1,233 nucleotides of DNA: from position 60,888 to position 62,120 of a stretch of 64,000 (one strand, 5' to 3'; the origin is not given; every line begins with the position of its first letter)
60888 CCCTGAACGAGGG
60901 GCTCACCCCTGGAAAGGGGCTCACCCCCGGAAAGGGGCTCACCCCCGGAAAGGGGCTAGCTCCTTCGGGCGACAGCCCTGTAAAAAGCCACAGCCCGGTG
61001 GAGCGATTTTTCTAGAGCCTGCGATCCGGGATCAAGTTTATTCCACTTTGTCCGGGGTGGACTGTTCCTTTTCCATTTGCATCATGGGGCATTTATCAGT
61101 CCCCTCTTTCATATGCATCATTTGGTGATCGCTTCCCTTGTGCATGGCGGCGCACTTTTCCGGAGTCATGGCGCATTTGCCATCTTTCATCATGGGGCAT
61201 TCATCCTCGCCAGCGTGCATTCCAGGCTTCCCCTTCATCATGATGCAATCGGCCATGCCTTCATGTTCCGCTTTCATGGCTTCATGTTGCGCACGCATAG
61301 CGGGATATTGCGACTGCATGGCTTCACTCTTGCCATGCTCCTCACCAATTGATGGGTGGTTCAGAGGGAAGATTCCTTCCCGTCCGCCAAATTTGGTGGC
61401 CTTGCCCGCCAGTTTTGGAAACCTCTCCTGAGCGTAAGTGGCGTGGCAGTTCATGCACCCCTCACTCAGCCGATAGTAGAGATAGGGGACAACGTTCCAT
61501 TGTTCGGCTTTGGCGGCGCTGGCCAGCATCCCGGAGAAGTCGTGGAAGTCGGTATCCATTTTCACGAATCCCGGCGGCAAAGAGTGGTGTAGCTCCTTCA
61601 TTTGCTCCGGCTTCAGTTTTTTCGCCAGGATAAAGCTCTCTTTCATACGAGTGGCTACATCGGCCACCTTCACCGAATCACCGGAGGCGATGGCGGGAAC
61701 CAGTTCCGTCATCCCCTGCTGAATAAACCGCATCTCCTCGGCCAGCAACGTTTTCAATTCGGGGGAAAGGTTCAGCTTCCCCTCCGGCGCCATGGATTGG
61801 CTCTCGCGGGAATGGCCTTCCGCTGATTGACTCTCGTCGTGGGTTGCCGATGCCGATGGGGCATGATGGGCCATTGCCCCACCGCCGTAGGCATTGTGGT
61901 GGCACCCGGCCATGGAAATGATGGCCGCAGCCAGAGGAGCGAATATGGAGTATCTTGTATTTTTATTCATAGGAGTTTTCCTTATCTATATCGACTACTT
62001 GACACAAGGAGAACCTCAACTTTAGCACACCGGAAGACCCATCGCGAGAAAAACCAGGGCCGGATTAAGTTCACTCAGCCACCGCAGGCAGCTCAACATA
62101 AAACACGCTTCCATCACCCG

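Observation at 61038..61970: Cytochrome c'-type lipoprotein carries a repetitive Cys/Met/His-rich metal-binding-like tail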

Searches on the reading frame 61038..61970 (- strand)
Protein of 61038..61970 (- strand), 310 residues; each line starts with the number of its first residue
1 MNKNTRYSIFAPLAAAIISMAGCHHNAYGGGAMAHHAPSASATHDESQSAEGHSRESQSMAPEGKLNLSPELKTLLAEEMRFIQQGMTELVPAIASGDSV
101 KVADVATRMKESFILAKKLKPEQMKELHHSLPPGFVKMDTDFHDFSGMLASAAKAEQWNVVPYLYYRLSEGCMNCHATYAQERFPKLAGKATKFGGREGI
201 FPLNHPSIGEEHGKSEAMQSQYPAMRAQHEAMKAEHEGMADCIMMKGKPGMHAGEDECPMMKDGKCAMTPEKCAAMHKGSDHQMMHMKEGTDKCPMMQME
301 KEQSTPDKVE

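Call 3: search_protein_families(library=pfam, proteins=[window:61038-61970:-], max_evalue=1)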
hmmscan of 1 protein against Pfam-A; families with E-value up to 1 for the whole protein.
window:61038-61970:- (310 aa): 0 families

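Call 4: search_protein_families(library=ncbifam, proteins=[window:61038-61970:-], max_evalue=1)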
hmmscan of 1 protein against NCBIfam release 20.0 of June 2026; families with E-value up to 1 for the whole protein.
window:61038-61970:- (310 aa): 0 families

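Call 5: search_solved_structures(query=window:61038-61970:-, max_evalue=10, show_alignments=3)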
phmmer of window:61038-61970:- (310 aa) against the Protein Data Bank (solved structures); distinct sequences matched with E-value up to 10: 4.
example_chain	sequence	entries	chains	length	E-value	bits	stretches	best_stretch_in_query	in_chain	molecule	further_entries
4cx9_A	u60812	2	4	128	0.44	13.2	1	108-181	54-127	CYTOCHROME C, CLASS II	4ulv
6r6m_A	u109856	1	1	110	0.96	12.1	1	134-183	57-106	Small soluble cyt c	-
6r6n_A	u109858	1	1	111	0.97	12.1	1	134-183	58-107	Small soluble cyt c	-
6r6o_A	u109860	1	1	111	0.98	12.1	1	134-183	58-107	Small soluble cyt c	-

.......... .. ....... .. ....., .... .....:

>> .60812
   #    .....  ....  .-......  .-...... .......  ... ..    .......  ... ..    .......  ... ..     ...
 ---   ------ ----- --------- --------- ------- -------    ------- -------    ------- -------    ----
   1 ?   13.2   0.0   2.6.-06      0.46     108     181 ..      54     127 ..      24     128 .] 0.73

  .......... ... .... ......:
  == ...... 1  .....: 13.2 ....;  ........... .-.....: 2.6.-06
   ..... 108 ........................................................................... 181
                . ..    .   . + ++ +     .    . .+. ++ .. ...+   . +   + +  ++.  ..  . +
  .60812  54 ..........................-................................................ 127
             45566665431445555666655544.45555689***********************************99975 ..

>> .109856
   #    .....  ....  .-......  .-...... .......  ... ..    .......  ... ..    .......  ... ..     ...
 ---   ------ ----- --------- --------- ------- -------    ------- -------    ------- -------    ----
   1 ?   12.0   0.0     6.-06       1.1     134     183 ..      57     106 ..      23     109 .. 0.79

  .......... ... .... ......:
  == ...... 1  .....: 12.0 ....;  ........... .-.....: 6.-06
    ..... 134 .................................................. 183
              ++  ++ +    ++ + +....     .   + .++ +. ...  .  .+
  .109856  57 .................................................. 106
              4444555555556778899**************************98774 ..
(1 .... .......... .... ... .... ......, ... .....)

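Call 6: find_homologous_proteins(query=window:61038-61970:-, max_evalue=0.001)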
Query window:61038-61970:- (310 aa): 2 proteins with E <= 0.001 among 717 candidates.
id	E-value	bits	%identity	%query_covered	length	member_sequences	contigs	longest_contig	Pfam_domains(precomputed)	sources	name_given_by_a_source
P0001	1.8e-206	702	100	100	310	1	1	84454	-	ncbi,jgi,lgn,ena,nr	ncbi:MAG: hypothetical protein OEZ32_00725 [Nitrospinota bacterium]|nr:hypothetical protein [Nitrosp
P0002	1.3e-94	335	56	96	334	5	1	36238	-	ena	-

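Call 9: find_encoding_contigs(protein=P0002, flank=10000, max_places=5)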
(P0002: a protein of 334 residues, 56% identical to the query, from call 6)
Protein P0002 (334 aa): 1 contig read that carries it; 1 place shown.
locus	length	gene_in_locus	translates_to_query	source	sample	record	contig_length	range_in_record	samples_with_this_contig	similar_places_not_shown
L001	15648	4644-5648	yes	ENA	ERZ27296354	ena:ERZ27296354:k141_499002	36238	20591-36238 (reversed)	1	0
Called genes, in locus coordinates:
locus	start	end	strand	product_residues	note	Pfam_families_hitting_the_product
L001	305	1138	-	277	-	PF00581:Rhodanese, PF02915:Rubrerythrin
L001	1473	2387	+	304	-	PF00483:NTP_transferase, PF12804:NTP_transf_3 (weak)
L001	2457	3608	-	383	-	PF04966:OprB (faint)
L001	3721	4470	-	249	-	-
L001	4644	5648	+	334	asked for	-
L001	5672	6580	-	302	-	PF08543:Phos_pyr_kin, PF00294:PfkB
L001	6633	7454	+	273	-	PF14026:SCO4226-like, PF00211:Guanylate_cyc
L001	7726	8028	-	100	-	-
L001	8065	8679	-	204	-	PF01135:PCMT, PF13489:Methyltransf_23, PF05175:MTS, PF06325:PrmA, PF01209:Ubie_methyltran, PF13847:Methyltransf_31, PF08241:Methyltransf_11, PF08242:Methyltransf_12, +2 more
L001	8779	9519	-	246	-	-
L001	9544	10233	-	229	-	PF02698:DUF218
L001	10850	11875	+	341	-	PF01380:SIS, PF00571:CBS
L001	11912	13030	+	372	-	-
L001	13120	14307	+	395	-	PF02655:ATP-grasp_3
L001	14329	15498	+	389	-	PF00465:Fe-ADH, PF13685:Fe-ADH_2, PF25137:ADH_Fe_C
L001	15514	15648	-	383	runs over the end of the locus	PF01370:Epimerase, PF16363:GDP_Man_Dehyd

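Call 10: find_encoding_contigs(protein=window:61038-61970:-, flank=10000, max_places=5)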
Protein window:61038-61970:- (310 aa): 2 contigs read that carry it; 2 places shown.
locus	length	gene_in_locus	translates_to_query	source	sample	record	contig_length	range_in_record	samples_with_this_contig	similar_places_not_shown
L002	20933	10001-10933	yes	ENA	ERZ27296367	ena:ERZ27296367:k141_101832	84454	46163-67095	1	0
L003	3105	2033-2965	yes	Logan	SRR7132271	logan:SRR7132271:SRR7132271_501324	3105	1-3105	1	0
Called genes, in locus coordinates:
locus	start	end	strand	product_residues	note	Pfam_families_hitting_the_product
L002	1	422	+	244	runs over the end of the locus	PF21545:T7SS_EccA1_N, PF13428:TPR_14 (faint), PF07719:TPR_2 (faint), PF13174:TPR_6 (faint), PF13432:TPR_16 (faint), PF14559:TPR_19, PF12895:ANAPC3 (weak)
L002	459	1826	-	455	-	PF17803:Cadherin_4 (weak), PF17963:Big_9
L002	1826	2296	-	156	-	-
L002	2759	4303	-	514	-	PF02142:MGS, PF01808:AICARFT_IMPCHas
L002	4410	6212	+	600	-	PF01432:Peptidase_M3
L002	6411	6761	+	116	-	PF00226:DnaJ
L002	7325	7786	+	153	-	-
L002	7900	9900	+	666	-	PF07696:7TMR-DISMED2, PF07695:7TMR-DISM_7TM, PF00512:HisKA, PF02518:HATPase_c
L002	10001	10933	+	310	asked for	-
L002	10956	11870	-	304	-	-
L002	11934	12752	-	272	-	PF02567:PhzC-PhzF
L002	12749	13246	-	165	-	PF04461:YajQ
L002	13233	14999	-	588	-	PF07973:tRNA_SAD, PF00587:tRNA-synt_2b, PF03129:HGTP_anticodon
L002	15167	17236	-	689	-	PF00989:PAS (weak), PF13426:PAS_9, PF00989:PAS, PF08447:PAS_3, PF08448:PAS_4, PF13426:PAS_9, PF00990:GGDEF, PF00563:EAL, +3 more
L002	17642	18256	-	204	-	PF01551:Peptidase_M23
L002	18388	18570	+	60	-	PF19451:DUF5989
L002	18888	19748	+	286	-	PF08668:HDOD, PF01966:HD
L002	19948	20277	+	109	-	PF07238:PilZ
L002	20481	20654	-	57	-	-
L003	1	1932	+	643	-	PF07696:7TMR-DISMED2, PF07695:7TMR-DISM_7TM, PF00512:HisKA, PF02518:HATPase_c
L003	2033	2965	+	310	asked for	-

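Call 11: search_protein_representatives(protein=window:61038-61970:-)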
Query: 310 residues. Proteins with E-value up to 0.001 (for the whole library): 393; up to 1e-10: 298; up to 1e-30: 6. The best 150 are listed.
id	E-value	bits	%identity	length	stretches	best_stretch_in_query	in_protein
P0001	5.8e-207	702.2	100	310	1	1-310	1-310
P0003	9.4e-51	189.4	45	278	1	48-290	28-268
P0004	1.0e-42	163.1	43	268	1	27-272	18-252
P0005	8.6e-34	133.8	47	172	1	48-196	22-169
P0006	3.3e-31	125.3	45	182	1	45-189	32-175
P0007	6.1e-31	124.4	43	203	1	52-192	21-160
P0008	1.1e-30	123.6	43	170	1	56-189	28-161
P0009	3.2e-29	118.8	38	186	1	49-203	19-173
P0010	4.9e-29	118.2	46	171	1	48-189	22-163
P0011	8.7e-29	117.3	43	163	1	57-187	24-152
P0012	1.5e-28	116.6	42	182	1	49-189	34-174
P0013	3.4e-28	115.4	38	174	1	45-191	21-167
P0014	3.4e-28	115.4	45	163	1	53-186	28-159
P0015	4.6e-28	115.0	42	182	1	47-188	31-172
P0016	6.4e-28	114.5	45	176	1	50-189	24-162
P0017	1.2e-27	113.6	45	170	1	62-185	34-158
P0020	5.3e-27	111.5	39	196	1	43-196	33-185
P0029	8.9e-26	107.5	43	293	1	54-189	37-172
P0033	3.3e-25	105.6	38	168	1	57-186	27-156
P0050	1.4e-23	100.2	36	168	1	51-190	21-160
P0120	1.6e-18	83.7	38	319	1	66-204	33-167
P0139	1.2e-17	80.7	33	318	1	35-185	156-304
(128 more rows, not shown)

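Call 20: search_solved_structures(query=A3, max_evalue=10, show_alignments=2)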
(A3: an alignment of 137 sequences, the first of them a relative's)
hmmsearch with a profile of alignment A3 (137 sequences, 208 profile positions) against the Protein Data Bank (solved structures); distinct sequences matched with E-value up to 10: 44.
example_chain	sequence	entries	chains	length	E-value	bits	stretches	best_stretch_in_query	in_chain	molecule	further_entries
6r6m_A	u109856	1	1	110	3.1e-06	30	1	105-154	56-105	Small soluble cyt c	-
6r6o_A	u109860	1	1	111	3.2e-06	30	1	105-154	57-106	Small soluble cyt c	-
6r6n_A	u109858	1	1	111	3.2e-06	30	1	105-154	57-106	Small soluble cyt c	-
8rkp_A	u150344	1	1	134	3.8e-05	26.5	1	111-152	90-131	Cytochrome c prime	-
5b3i_A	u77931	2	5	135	3.8e-05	26.5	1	111-152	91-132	Cytochrome c prime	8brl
2xl6_A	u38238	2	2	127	4.9e-05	26.1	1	105-155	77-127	CYTOCHROME C'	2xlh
1bbh_A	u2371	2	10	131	0.00013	24.7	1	111-151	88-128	CYTOCHROME C'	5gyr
1cgn_A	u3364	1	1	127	0.00045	23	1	105-154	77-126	CYTOCHROME C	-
4d4n_A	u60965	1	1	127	0.00053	22.7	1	105-154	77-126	CYTOCHROME C'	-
5agf_A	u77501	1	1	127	0.00055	22.7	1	105-154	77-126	CYTOCHROME C PRIME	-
2yl0_A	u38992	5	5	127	0.00094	21.9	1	105-154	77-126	CYTOCHROME C'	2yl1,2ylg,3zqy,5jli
1e83_A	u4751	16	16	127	0.001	21.8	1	105-154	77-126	CYTOCHROME C'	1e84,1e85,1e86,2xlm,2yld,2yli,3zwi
1cgo_A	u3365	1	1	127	0.001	21.8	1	105-154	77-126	CYTOCHROME C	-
2yl3_A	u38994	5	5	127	0.001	21.8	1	105-154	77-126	CYTOCHROME C'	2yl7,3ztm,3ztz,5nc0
2ykz_A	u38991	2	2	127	0.001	21.8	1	105-154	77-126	CYTOCHROME C'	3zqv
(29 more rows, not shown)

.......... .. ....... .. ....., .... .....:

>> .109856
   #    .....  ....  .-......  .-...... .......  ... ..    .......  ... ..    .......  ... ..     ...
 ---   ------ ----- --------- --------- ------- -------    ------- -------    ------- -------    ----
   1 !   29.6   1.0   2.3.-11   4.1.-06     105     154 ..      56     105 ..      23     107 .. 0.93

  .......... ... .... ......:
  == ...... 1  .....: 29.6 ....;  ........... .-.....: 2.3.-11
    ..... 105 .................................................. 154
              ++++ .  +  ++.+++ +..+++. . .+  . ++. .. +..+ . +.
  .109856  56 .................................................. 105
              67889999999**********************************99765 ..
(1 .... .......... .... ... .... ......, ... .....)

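Call 21: search_protein_families(library=pfam, alignment_id=A3, max_evalue=0.1)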
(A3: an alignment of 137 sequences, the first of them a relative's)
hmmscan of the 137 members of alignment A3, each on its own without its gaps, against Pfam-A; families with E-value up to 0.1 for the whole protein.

A. member 1, P0001 (310 aa): 0 families

B. families by the number of members that match (of 137 scanned): 98 families (the first 25 are shown)
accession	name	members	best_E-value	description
PF01322.25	Cytochrom_C_2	131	1.9e-08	Cytochrome C'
PF09305.16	TACI-CRD2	8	0.0038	TACI, cysteine-rich domain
PF13167.11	GTP-bdg_N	5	0.003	GTP-binding GTPase N-terminal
PF00034.26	Cytochrom_C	5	0.015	Cytochrome c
PF13801.11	Metal_resist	4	0.0041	Heavy-metal resistance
PF12186.13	AcylCoA_dehyd_C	3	0.00071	Acyl-CoA dehydrogenase C terminal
PF22113.1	Mtrc-MtrF_II-IV_dom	3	0.03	Outer membrane cytochrome MtrC/MtrF-like, domains II/IV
PF09699.15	Paired_CXXCH_1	3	0.033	Doubled CXXCH motif (Paired_CXXCH_1)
PF15669.10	CCDC24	2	0.00032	Coiled-coil domain-containing protein 24 family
PF07729.17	FCD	2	0.00058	FCD domain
PF11845.13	Tll0287-like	2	0.0021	Tll0287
PF14376.11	Haem_bd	2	0.023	Haem-binding domain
PF01023.25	S_100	2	0.043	S-100/ICaBP type calcium binding domain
PF16146.10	DUF4854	2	0.072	Domain of unknown function (DUF4854)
PF12680.13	SnoaL_2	1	2.7e-17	SnoaL-like domain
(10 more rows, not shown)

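Call 25: find_encoding_contigs(protein=P0003, flank=8000, max_places=4)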
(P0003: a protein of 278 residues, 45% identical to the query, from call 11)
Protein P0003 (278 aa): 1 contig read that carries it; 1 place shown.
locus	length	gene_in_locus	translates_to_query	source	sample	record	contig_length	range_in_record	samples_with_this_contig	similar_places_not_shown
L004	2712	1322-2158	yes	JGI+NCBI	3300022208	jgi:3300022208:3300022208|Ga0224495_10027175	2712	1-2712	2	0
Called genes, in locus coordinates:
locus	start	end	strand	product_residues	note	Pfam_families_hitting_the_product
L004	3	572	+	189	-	?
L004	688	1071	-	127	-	PF03965:Penicillinase_R (faint)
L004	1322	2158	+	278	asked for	-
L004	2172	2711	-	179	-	PF00294:PfkB, PF08543:Phos_pyr_kin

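Call 26: find_encoding_contigs(protein=P0004, flank=8000, max_places=4)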
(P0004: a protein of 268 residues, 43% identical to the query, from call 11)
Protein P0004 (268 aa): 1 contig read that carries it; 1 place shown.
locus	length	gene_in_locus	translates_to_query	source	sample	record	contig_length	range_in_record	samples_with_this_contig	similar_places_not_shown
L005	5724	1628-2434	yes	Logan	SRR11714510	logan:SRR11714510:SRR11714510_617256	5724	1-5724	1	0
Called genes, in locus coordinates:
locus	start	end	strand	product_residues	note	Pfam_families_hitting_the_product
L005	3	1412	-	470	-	?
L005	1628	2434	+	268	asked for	-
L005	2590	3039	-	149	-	PF14078:DUF4259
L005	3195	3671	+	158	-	PF00210:Ferritin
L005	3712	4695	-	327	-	PF03741:TerC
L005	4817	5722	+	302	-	?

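Call 36: predict_structure(alignment_id=A3)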
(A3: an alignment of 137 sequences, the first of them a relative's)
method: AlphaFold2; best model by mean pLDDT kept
length: 310 residues; sequences in the alignment: 137
mean_pLDDT: 72.1   pTM: 0.54
mean pLDDT of the five models: 72.1, 71.5, 71.3, 71.1, 70.7
residues with pLDDT >= 90: 114; 70-90: 47; 50-70: 91; < 50: 58
segments of 3 or more residues with pLDDT < 50: 23-25, 199-209, 249-255, 289-292, 296-303
pLDDT, mean of each block of 10 residues (from residue 1): 56 56 50 53 50 51 78 95 98 98 98 89 93 92 97 98 97 94 92 59 41 57 78 69 50 53 74 72 50 47 52
secondary structure, 60 per line:
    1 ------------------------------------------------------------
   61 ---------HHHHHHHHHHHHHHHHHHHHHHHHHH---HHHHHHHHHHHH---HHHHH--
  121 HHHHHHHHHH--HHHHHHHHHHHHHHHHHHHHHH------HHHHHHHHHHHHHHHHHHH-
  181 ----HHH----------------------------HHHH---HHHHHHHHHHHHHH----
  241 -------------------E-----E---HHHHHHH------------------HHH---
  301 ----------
elements in order: H70-95 H99-110 H114-118 H121-130 H133-154 H161-179 H216-219 H223-236 H270-276

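Call 39: fold_search(model_id=the predicted structure, library=pdb)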
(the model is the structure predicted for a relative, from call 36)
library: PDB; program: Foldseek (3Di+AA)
matches with E <= 10: 485; with E <= 0.001: 0
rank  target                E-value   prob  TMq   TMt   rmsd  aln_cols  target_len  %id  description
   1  3vrc_A                6.1e-02  1.00  0.26  0.56   6.0       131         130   22  Crystal structure of cytochrome c' from Thermochromatium tepidum (released 2012-09-12)
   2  1cpr                  8.3e-02  1.00  0.27  0.60   5.5       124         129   18  ST. LOUIS CYTOCHROME C' FROM THE PURPLE PHOTOTROPIC BACTERIUM, RHODOBACTER CAPSULATUS (released 1997-01-27)
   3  1rcp_A                9.7e-02  1.00  0.27  0.59   5.7       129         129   16  CYTOCHROME C' (released 1996-06-10)
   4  6a3l_A                9.7e-02  0.99  0.24  0.50   7.0       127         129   10  Crystal structure of cytochrome c' from Shewanella violacea DSS12 (released 2019-06-12)
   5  7c1i_A                1.2e-01  1.00  0.27  0.69   4.2       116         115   15  Crystal structure of histidine-containing phosphotransfer protein B (HptB) from Pseudomonas aeruginosa PAO1 (released 2020-11-04)
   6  3vrc_B                1.3e-01  1.00  0.27  0.60   5.6       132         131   20  Crystal structure of cytochrome c' from Thermochromatium tepidum (released 2012-09-12)
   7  6lde_A                1.3e-01  1.00  0.24  0.66   5.1       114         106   14  Crystal structure of the Zn-directed tetramer of the engineered cyt cb 562 variant, C96V AB5 (released 2021-03-03)
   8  8drj_A                1.4e-01  1.00  0.25  0.67   4.3       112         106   18  Apo B2 dimer (H60/H100/H104) formed in the presence of Cu(II) (released 2022-10-12)
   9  5js5                  1.5e-01  1.00  0.28  0.64   6.1       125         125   13  Nitric oxide complex of the L16F mutant of cytochrome c prime from Alcaligenes xylosoxidans (released 2017-03-08)
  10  5b3i_A                1.6e-01  1.00  0.28  0.57   5.0       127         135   17  Homo-dimeric structure of cytochrome c' from Thermophilic Hydrogenophilus thermoluteolus (released 2017-03-01)
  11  5xzi                  1.7e-01  1.00  0.27  0.73   4.2       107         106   16  Crystal structure of the Zn-directed tetramer of the engineered cyt cb562 variant, AB5 (released 2017-12-20)
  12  2xlh                  1.7e-01  1.00  0.26  0.59   4.8       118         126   14  REDUCED STRUCTURE OF R124A MUTANT OF CYTOCHROME C' FROM ALCALIGENES XYLOSOXIDANS (released 2010-09-29)
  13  2ykz                  1.7e-01  1.00  0.26  0.59   5.0       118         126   16  RECOMBINANT NATIVE CYTOCHROME C PRIME FROM ALCALIGENES XYLOSOXIDANS AT 0.84 A RESOLUTION: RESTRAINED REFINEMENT (released 2011-10-05)
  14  1bbh_A                1.7e-01  0.99  0.26  0.54   5.4       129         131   18  ATOMIC STRUCTURE OF A CYTOCHROME C' WITH AN UNUSUAL LIGAND-CONTROLLED DIMER DISSOCIATION AT 1.8 ANGSTROMS RESOLUTION (released 1994-01-31)
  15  1cgn                  1.8e-01  1.00  0.27  0.63   4.8       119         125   14  CYTOCHROME C' (released 1995-07-31)
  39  6r6m_A                3.4e-01  1.00  0.28  0.73   3.7       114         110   18  Kusta0087/Kusta0088 Complex purified from Kuenenia stuttgartiensis (released 2019-10-02)
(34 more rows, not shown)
